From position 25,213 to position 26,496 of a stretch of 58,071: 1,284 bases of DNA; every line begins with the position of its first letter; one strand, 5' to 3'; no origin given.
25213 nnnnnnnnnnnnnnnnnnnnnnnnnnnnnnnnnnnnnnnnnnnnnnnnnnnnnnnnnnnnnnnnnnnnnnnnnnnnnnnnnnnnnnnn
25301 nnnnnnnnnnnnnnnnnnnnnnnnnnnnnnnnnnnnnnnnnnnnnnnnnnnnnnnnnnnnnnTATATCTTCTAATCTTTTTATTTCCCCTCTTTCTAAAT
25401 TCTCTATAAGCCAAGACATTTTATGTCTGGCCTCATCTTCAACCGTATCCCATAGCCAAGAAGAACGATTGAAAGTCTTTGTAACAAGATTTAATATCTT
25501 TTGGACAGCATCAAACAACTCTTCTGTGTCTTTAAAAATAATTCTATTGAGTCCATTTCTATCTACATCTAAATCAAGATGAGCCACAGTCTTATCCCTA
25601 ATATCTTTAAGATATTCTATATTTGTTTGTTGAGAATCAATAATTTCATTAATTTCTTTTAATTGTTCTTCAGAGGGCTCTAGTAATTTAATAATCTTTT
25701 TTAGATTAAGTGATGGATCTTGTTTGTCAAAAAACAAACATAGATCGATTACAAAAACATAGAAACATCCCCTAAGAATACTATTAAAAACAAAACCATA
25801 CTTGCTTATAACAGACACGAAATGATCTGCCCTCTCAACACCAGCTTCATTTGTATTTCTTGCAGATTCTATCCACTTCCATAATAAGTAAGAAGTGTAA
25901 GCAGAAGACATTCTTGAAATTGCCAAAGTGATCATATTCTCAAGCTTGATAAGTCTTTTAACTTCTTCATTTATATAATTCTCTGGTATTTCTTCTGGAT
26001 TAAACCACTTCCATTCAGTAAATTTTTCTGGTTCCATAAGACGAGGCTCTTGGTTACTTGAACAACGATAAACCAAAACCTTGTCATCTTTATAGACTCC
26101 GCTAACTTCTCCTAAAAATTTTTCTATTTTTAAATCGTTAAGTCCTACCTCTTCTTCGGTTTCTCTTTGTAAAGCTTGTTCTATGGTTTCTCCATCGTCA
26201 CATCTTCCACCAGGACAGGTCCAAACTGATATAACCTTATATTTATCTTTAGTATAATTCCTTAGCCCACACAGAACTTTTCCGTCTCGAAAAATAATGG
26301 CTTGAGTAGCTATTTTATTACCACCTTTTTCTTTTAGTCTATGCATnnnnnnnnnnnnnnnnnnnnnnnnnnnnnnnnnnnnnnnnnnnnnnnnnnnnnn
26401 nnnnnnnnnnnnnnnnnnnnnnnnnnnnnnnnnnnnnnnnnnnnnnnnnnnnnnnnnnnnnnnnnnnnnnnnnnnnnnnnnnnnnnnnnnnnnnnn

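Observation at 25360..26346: Single-polypeptide Nudix + HEPN-like (Rx5H) fusion in a tRNA-bounded islet: candidate undescribed toxin/defence module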

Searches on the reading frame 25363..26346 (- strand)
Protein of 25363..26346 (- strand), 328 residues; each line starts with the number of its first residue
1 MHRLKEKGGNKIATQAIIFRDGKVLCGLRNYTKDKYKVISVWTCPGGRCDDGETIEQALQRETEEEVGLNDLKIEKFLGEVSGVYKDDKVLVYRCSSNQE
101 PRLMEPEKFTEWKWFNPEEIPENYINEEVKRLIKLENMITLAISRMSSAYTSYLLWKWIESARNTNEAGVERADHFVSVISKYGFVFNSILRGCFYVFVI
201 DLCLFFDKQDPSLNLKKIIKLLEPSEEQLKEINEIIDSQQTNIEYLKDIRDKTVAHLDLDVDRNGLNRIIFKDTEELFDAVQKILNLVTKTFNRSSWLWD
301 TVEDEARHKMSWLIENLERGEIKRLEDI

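Call 3: search_protein_families(library=pfam, proteins=[window:25363-26346:-], max_evalue=10)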
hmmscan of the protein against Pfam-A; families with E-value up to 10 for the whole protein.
window:25363-26346:- (328 aa): 6 families
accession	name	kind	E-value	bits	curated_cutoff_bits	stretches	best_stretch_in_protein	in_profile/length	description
PF00293.34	NUDIX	-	5.9e-19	68.8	21.1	1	13-128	5-126/134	NUDIX domain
PF18734.6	HEPN_AbiU2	-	3.3e-14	53.3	26.8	1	175-308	30-188/193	AbiU2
PF14815.12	NUDIX_4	-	0.0015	18.8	35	1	40-125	25-103/113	NUDIX domain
PF01519.22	DUF16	-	0.031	15.2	40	1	208-294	29-94/104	Protein of unknown function DUF16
PF22327.2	Nudt16-like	-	0.037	14.4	27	1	45-74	38-70/161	U8 snoRNA-decapping enzyme-like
PF00996.24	GDI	-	0.11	11.5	23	1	173-241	330-392/436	GDP dissociation inhibitor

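Call 4: search_protein_families(library=padloc, proteins=[window:25363-26346:-], max_evalue=10)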
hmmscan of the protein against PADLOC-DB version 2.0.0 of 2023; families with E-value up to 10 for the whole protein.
window:25363-26346:- (328 aa): 3 families
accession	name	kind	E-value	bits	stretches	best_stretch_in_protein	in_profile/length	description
PDLC04899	PDC-S07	-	4.2e-15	53.6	1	14-122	10-114/135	-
PDLC01803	CARF1--CARF_HEPN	-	0.0057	13.7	1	209-305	329-420/426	-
PDLC01561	Cmr5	-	0.04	12.1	1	202-276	46-122/149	CAS-III-B; effector_SS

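Call 5: search_protein_families(library=ncbifam, proteins=[window:25363-26346:-], max_evalue=10)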
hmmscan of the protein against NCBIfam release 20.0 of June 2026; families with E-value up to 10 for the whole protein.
window:25363-26346:- (328 aa): 19 families
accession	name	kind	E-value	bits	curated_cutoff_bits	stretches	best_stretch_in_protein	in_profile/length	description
NF006530.0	PRK08999.1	equivalog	1.8e-11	43.7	245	1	13-123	9-115/315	Nudix family hydrolase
NF001938.0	PRK00714.1-5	equivalog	1.2e-08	34.5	116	1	16-74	19-79/172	RNA pyrophosphohydrolase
NF007834.0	PRK10546.1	equivalog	1.8e-08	34.3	156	1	15-119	8-108/135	pyrimidine (deoxy)nucleoside triphosphate diphosphatase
TIGR00586.1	mutt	equivalog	1.6e-07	31.4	97.9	1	13-77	8-69/129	8-oxo-dGTP diphosphatase MutT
NF012016.0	PRK15472.1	equivalog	3.4e-07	30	95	1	18-138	11-140/141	nucleoside triphosphatase NudI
NF001936.0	PRK00714.1-3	equivalog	9.4e-07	28.8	118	1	34-74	29-69/155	RNA pyrophosphohydrolase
NF008044.0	PRK10776.1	equivalog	2.3e-06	27.5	148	1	38-77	29-68/130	8-oxo-dGTP diphosphatase MutT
NF011963.0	PRK15434.1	subfamily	2.6e-05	24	146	1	40-89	43-93/159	GDP-mannose mannosyl hydrolase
NF011922.0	PRK15393.1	equivalog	4.5e-05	23.2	152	1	21-122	49-149/182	NUDIX hydrolase YfcD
NF001934.0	PRK00714.1-1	equivalog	6.5e-05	22.4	241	1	40-74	31-65/176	RNA pyrophosphohydrolase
NF041652.1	Nud_hyd_Dein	equivalog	0.0001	22.5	200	1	20-116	23-123/152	Nudix hydrolase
NF001937.0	PRK00714.1-4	equivalog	0.00013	21.6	139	1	40-75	31-66/161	RNA pyrophosphohydrolase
NF001935.0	PRK00714.1-2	equivalog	0.00062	19.3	259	1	40-74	31-65/183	RNA pyrophosphohydrolase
NF002995.0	PRK03759.1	equivalog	0.00076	19.2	127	1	20-122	45-152/185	isopentenyl-diphosphate Delta-isomerase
NF008736.0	PRK11762.1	equivalog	0.0028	17.2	169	1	43-75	77-109/186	ADP compounds hydrolase NudE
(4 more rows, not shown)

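Call 6: find_homologous_proteins(query=window:25363-26346:-, max_evalue=0.001)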
Query window:25363-26346:- (328 aa): 6 proteins with E <= 0.001 among 1208 candidates.
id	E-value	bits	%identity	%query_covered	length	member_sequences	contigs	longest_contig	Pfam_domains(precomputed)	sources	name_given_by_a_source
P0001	1.8e-217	739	100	100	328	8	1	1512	PF18734.7,PF00293.35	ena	-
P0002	1.3e-172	591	78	100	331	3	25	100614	PF18734.7,PF00293.35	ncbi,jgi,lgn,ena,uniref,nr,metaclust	ncbi:MAG: hypothetical protein A3A96_04115 [Candidatus Zambryskibacteria bacterium RIFCSPLOWO2_01_FU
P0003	4.5e-37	146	50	40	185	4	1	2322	PF00293.35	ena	-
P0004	2.6e-34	137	48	40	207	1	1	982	PF00293.35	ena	-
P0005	5.7e-17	80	29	62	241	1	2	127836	PF18734.7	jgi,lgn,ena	-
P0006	9.2e-12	63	27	54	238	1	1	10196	PF18734.7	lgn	-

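Call 9: find_encoding_contigs(protein=P0002, flank=10000, max_places=8)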
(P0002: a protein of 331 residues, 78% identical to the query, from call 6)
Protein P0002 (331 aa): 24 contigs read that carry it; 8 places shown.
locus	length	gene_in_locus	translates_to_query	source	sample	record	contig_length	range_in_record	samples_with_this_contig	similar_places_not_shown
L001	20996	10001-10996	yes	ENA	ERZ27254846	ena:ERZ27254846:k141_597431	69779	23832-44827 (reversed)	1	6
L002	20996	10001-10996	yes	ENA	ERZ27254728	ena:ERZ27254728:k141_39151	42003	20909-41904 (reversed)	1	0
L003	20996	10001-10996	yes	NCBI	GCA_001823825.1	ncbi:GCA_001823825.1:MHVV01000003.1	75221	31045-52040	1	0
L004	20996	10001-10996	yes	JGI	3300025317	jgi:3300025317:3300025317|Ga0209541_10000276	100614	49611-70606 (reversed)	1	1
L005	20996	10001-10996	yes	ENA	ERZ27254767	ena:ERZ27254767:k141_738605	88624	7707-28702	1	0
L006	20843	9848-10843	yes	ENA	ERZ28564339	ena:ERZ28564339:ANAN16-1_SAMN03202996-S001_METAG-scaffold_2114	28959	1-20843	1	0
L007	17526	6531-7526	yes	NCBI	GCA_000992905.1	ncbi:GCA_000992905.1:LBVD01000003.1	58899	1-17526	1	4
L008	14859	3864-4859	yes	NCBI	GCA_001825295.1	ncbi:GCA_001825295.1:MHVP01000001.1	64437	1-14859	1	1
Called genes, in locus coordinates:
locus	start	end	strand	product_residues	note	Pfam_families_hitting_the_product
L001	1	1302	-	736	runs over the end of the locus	PF04851:ResIII, PF17757:UvrB_inter, PF27431:UvrB_3rd, PF00271:Helicase_C, PF12344:UvrB, PF02151:UVR (weak)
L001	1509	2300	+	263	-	PF01381:HTH_3, PF12844:HTH_19, PF13560:HTH_31, PF13274:SocA_Panacea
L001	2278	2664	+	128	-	-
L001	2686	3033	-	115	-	PF10861:DUF2784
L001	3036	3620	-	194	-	-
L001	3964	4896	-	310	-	-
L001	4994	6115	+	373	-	PF01726:LexA_DNA_bind, PF00717:Peptidase_S24, PF01555:N6_N4_Mtase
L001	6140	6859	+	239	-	PF01555:N6_N4_Mtase (weak)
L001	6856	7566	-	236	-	PF15515:MvaI_BcnI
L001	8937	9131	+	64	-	-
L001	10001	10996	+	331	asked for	PF00293:NUDIX, PF18734:HEPN_AbiU2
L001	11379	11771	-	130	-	-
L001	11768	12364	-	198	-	PF00561:Abhydrolase_1 (faint), PF06821:Ser_hydrolase, PF10230:LIDHydrolase (faint)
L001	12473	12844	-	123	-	PF08281:Sigma70_r4_2, PF00196:GerE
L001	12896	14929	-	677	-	PF02897:Peptidase_S9_N, PF00326:Peptidase_S9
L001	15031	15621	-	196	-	PF13302:Acetyltransf_3, PF13420:Acetyltransf_4, PF00583:Acetyltransf_1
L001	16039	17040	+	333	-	PF01471:PG_binding_1, PF16656:Pur_ac_phosph_N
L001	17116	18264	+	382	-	PF00814:TsaD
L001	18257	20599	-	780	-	PF16403:Bact_surface_Ig-like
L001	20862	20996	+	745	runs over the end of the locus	PF00133:tRNA-synt_1, PF09334:tRNA-synt_1g (weak), PF08264:Anticodon_1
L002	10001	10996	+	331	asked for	PF00293:NUDIX, PF18734:HEPN_AbiU2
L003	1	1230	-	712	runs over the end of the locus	PF04851:ResIII, PF17757:UvrB_inter, PF27431:UvrB_3rd, PF00271:Helicase_C, PF12344:UvrB, PF02151:UVR (weak)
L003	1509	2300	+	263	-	PF01381:HTH_3, PF12844:HTH_19, PF13560:HTH_31, PF13274:SocA_Panacea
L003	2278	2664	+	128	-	-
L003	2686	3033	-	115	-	PF10861:DUF2784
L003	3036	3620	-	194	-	-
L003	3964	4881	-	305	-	-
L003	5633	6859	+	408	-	PF01555:N6_N4_Mtase, PF01170:UPF0020 (faint), PF13847:Methyltransf_31 (faint), PF01555:N6_N4_Mtase (weak)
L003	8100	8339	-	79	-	-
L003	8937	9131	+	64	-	-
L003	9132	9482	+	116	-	-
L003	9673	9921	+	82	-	-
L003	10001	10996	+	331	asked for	PF00293:NUDIX, PF18734:HEPN_AbiU2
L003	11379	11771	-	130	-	-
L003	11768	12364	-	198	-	PF00561:Abhydrolase_1 (faint), PF06821:Ser_hydrolase, PF10230:LIDHydrolase (faint)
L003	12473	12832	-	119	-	PF08281:Sigma70_r4_2, PF00196:GerE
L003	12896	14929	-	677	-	PF02897:Peptidase_S9_N, PF00326:Peptidase_S9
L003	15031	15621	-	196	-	PF13302:Acetyltransf_3, PF13420:Acetyltransf_4, PF00583:Acetyltransf_1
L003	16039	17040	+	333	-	PF01471:PG_binding_1, PF16656:Pur_ac_phosph_N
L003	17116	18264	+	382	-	PF00814:TsaD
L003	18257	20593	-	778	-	PF16403:Bact_surface_Ig-like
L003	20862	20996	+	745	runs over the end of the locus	PF00133:tRNA-synt_1, PF09334:tRNA-synt_1g (weak), PF08264:Anticodon_1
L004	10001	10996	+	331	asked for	PF00293:NUDIX, PF18734:HEPN_AbiU2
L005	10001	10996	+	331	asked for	PF00293:NUDIX, PF18734:HEPN_AbiU2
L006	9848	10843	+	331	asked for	PF00293:NUDIX, PF18734:HEPN_AbiU2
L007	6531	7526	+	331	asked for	PF00293:NUDIX, PF18734:HEPN_AbiU2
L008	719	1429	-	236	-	PF15515:MvaI_BcnI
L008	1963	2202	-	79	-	-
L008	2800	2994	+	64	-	-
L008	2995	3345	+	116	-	-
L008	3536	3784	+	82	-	-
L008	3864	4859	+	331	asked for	PF00293:NUDIX, PF18734:HEPN_AbiU2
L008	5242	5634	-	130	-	-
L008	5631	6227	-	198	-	PF00561:Abhydrolase_1 (faint), PF06821:Ser_hydrolase, PF10230:LIDHydrolase (faint)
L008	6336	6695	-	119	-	PF08281:Sigma70_r4_2, PF00196:GerE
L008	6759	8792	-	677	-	PF02897:Peptidase_S9_N, PF00326:Peptidase_S9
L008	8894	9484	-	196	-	PF13302:Acetyltransf_3, PF13420:Acetyltransf_4, PF00583:Acetyltransf_1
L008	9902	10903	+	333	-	PF01471:PG_binding_1, PF16656:Pur_ac_phosph_N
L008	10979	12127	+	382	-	PF00814:TsaD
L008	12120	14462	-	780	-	PF16403:Bact_surface_Ig-like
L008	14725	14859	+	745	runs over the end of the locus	PF00133:tRNA-synt_1, PF09334:tRNA-synt_1g (weak), PF08264:Anticodon_1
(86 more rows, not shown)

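Call 14: find_encoding_contigs(protein=P0005, flank=8000, max_places=3)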
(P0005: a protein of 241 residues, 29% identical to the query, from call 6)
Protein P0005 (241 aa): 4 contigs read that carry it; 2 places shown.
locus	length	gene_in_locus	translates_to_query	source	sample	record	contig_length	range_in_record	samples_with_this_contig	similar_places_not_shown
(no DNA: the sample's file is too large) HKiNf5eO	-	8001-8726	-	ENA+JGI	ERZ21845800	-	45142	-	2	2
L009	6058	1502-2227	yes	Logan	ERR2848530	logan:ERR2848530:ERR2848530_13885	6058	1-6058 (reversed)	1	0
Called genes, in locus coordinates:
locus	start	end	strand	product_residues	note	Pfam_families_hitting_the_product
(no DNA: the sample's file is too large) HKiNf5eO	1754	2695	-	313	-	PF02899:Phage_int_SAM_1 (faint), PF22823:MrpR_C_cat (faint), PF00589:Phage_integrase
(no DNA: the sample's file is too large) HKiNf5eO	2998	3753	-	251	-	-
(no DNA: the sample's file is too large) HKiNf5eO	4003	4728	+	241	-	-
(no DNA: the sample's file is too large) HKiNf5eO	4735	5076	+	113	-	-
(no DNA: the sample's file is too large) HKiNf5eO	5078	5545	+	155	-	-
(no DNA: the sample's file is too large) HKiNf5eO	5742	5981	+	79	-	-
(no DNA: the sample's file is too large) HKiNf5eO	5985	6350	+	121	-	-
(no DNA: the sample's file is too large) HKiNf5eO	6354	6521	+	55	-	-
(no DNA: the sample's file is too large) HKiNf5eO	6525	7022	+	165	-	-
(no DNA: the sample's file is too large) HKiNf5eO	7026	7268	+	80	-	-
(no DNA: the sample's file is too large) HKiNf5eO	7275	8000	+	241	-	-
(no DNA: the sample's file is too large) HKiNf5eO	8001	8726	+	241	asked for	PF18734:HEPN_AbiU2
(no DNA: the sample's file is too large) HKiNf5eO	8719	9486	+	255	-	-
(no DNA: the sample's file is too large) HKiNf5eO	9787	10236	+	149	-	-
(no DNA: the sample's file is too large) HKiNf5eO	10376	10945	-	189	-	-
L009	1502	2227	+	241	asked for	PF18734:HEPN_AbiU2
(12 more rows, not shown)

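Call 15: find_encoding_contigs(protein=P0006, flank=8000, max_places=3)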
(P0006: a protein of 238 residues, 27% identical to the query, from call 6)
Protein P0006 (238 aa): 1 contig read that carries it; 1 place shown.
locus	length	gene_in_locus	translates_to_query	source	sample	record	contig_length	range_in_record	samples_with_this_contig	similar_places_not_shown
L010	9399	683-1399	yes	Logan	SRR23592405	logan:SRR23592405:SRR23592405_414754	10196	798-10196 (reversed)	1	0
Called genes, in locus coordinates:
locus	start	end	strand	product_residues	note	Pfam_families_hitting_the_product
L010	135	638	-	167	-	PF10881:DUF2726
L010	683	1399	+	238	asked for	PF18734:HEPN_AbiU2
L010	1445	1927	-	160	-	-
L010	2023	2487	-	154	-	-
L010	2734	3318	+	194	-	-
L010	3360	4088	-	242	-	PF18912:DZR_2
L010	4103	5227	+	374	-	PF11104:PilM_2, PF14450:FtsA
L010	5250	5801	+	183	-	-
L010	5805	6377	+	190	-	-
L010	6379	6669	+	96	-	-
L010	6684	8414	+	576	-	PF05157:MshEN, PF13555:AAA_29 (faint), PF00437:T2SSE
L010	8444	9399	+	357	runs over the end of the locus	PF00437:T2SSE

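Call 18: search_protein_representatives(protein=window:25363-26346:-)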
Query: 328 residues. Proteins with E-value up to 0.001 (for the whole library): 2581; up to 1e-10: 134; up to 1e-30: 12. The best 150 are listed.
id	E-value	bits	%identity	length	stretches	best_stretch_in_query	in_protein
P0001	5.6e-218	738.7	100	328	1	1-328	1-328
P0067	8.5e-44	166.3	43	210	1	136-327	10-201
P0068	5.0e-39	150.6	53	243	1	3-133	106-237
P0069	1.4e-38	149.1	50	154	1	187-328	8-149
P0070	1.4e-36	142.6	50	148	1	3-130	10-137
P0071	3.4e-33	131.4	46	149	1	3-132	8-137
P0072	1.3e-32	129.5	54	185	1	6-128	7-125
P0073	2.9e-32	128.4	35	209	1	134-322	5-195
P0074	4.5e-32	127.7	39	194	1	138-318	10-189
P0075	5.4e-32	127.5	47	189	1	3-135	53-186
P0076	1.6e-31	125.9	64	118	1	27-116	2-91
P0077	3.3e-31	124.9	45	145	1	6-127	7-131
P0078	1.7e-30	122.6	50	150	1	3-120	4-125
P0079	3.7e-30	121.5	51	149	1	4-116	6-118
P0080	4.5e-30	121.2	36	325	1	111-328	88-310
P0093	7.3e-27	110.6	38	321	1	138-328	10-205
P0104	2.7e-23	98.9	44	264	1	11-132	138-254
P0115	6.4e-21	91.1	46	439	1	13-132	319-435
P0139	4.0e-16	75.3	34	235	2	38-122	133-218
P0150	9.9e-15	70.8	43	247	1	7-124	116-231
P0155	4.8e-14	68.5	27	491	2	226-328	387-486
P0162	1.2e-12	63.9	34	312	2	16-127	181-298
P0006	2.9e-12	62.7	31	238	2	225-328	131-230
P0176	1.5e-11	60.3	40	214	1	7-133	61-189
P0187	5.0e-11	58.6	40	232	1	8-125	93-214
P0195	8.0e-11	57.9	29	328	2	10-135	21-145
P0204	1.5e-10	57.1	31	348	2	16-124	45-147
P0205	1.7e-10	56.9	33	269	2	144-226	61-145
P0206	1.9e-10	56.7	39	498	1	12-126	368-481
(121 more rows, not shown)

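Call 20: search_protein_families(library=pfam, proteins=[P0080, P0093, P0155, P0067, P0068, P0205], max_evalue=0.1)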
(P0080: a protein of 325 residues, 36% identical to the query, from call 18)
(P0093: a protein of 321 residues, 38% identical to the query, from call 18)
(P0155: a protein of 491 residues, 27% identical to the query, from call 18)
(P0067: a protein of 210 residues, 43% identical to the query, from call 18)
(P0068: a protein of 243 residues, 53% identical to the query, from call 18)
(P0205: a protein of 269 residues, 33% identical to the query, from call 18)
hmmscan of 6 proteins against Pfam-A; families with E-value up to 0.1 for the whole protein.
P0080 (325 aa): 3 families
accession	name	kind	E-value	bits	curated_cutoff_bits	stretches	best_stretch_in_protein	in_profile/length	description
PF18734.6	HEPN_AbiU2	-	1.3e-07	31.8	26.8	1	116-291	7-189/193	AbiU2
PF04266.20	ASCH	-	1.2e-05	26.3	21.2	1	6-110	2-102/103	ASCH domain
PF21733.3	Death_3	-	0.023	15.2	27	1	181-272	16-99/106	Death domain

P0093 (321 aa): 3 families
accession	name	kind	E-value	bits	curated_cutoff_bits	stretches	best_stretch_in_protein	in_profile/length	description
PF18734.6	HEPN_AbiU2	-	9.7e-14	51.7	26.8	1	36-180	25-183/193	AbiU2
PF04266.20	ASCH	-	4.9e-07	30.8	21.2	1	221-319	5-98/103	ASCH domain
PF12961.13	DUF3850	-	0.0011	19.5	22.9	1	215-259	2-42/77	Domain of unknown function (DUF3850)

P0155 (491 aa): 4 families
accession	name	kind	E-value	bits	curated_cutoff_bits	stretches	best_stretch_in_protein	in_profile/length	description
PF18734.6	HEPN_AbiU2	-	1.7e-13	50.9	26.8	1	264-466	2-188/193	AbiU2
PF09840.14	DUF2067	-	0.0044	17.1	24.9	0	402-453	88-138/187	Uncharacterized protein conserved in archaea (DUF2067)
PF18729.6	HEPN_STY4199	-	0.0084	15.9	25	1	351-445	179-275/282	STY4199-like HEPN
PF23925.1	A-sol_ELP1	-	0.023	14.9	27.6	0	345-449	45-143/203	ELP1 alpha-solenoid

P0067 (210 aa): 2 families
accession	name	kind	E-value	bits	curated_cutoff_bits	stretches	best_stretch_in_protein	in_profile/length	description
PF18734.6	HEPN_AbiU2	-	1.9e-13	50.7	26.8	1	32-179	22-185/193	AbiU2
PF24054.1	DUF7357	-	0.022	15.2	27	1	87-116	89-118/131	Domain of unknown function (DUF7357)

P0068 (243 aa): 3 families
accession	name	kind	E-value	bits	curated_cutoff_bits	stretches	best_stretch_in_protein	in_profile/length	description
PF00293.34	NUDIX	-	8.2e-22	78.1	21.1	1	118-235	7-129/134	NUDIX domain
PF00512.31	HisKA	-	0.022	15.3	26.9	1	43-91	20-62/66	His Kinase A (phospho-acceptor) domain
PF09361.15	Phasin_2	-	0.073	13.7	24.9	0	65-110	11-56/100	Phasin protein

P0205 (269 aa): 1 family
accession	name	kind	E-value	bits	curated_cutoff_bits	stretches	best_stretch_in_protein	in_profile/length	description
PF18734.6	HEPN_AbiU2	-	3.8e-17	62.8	26.8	1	58-250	10-181/193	AbiU2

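Call 49: predict_structure(alignment_id=A4)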
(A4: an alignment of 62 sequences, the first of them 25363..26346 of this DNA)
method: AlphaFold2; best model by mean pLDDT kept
length: 328 residues; sequences in the alignment: 62
mean_pLDDT: 69.5   pTM: 0.63
mean pLDDT of the five models: 69.5, 68.4, 68.1, 68.0, 67.0
residues with pLDDT >= 90: 126; 70-90: 59; 50-70: 42; < 50: 101
segments of 3 or more residues with pLDDT < 50: 1-49, 66-115
pLDDT, mean of each block of 10 residues (from residue 1): 38 40 37 34 36 52 47 28 29 32 37 47 74 88 92 94 84 90 95 94 89 88 94 97 92 76 64 92 90 67 92 94 95
secondary structure, 60 per line:
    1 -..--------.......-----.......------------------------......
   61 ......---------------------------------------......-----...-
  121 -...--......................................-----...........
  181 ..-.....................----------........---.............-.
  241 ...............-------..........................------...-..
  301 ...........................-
elements in order: E12-18 E24-30 H55-66 H106-111 H127-164 H170-182 H184-204 H215-222 H226-238 H240-255 H263-288 H299-327

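Call 51: fold_search(model_id=the predicted structure, library=pdb)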
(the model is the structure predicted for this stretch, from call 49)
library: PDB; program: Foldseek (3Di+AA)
matches with E <= 10: 188; with E <= 0.001: 0
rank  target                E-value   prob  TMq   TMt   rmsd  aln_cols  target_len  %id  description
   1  9hd3                  7.1e-01  0.07  0.11  0.15  19.3       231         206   10  Crystal structure of human TRF1 TRFH domain in complex with compound 27 (released 2025-11-19)
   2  2x3v_B                8.3e-01  0.08  0.13  0.14  34.1       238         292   16  Structure of The F-BAR Domain of Mouse Syndapin I (released 2010-04-07)
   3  6iko_B                8.7e-01  0.14  0.16  0.17  36.9       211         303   14  Crystal structure of mouse GAS7cb (released 2019-10-16)
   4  4bne_B                9.2e-01  0.06  0.11  0.12  33.7       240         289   14  Pacsin2 Interacts with Membranes and Actin-Filaments (released 2014-05-14)
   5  6n1l                  1.0e+00  0.38  0.23  0.40   7.1       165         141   10  The complement inhibitory domain of B. burgdorferi BBK32. (released 2019-03-27)
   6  3m3w_B                1.1e+00  0.08  0.14  0.16  34.3       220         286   10  Crystal structure of mouse PACSIN3 BAR domain mutant (released 2011-03-16)
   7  6fzz                  1.1e+00  0.10  0.15  0.23  15.2       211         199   15  Crystal structure of BSE31 (BSPA14S_RS05060 gene product) from Lyme disease agent Borrelia (Borreliella) spielmanii (released 2019-03-27)
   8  5c5b_C                1.2e+00  0.14  0.18  0.17  29.0       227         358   11  Crystal Structure of Human APPL BAR-PH Heterodimer (released 2016-06-22)
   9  3qe6_A                1.2e+00  0.09  0.15  0.17  32.7       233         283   11  Mouse PACSIN 3 F-BAR domain structure (released 2012-01-25)
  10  6h7w_M                1.2e+00  0.09  0.13  0.18  30.1       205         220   12  Model of retromer-Vps5 complex assembled on membrane. (released 2018-09-26)
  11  2d1l_B                1.2e+00  0.08  0.12  0.16  29.3       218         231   17  Structure of F-actin binding domain IMD of MIM (Missing In Metastasis) (released 2006-09-12)
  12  6z0c_D                1.4e+00  0.08  0.14  0.21  23.8       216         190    9  Structure of in silico modelled artificial Maquette-3 protein (released 2021-03-17)
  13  5jr9_D                1.4e+00  0.10  0.13  0.21  18.1       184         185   16  Crystal structure of apo-NeC3PO (released 2016-09-28)
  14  4bne_A                1.4e+00  0.05  0.11  0.12  33.7       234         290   15  Pacsin2 Interacts with Membranes and Actin-Filaments (released 2014-05-14)
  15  6s18_A                1.5e+00  0.20  0.20  0.33  11.5       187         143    8  Ligand binding domain of the P. putida receptor PcaY_PP in complex with glycerol (released 2020-10-21)
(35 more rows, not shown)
